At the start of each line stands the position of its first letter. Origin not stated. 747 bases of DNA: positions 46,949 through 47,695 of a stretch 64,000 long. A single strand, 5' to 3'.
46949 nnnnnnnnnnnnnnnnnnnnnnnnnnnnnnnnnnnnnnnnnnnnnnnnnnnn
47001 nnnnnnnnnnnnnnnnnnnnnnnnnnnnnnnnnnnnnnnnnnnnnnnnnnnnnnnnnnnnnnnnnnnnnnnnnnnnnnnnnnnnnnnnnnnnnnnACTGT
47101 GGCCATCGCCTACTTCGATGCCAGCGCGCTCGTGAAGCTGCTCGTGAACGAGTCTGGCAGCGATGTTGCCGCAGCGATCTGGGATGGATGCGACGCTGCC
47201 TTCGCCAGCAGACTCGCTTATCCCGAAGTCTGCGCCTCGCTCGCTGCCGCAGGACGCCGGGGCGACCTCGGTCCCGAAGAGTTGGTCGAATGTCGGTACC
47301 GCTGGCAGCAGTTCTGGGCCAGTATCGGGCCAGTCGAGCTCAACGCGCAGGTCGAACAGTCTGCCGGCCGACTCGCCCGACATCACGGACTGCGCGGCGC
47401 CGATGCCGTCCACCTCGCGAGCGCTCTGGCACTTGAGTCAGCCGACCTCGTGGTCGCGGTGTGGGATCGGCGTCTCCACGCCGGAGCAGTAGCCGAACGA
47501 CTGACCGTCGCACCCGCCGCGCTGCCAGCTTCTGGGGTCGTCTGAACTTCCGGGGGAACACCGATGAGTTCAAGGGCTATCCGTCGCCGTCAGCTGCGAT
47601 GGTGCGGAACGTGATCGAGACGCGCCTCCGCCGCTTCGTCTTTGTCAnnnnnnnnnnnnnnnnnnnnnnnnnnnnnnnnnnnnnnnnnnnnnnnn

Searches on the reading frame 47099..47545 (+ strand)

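Call 43: search_protein_families(library=pfam, proteins=[window:47099-47545:+], max_evalue=0.01)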
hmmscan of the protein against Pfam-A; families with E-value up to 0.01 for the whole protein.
window:47099-47545:+ (148 aa): 1 family
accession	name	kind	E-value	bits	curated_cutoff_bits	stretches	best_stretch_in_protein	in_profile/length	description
PF01850.27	PIN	-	2e-10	41.8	23.6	1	5-114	2-105/120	PIN domain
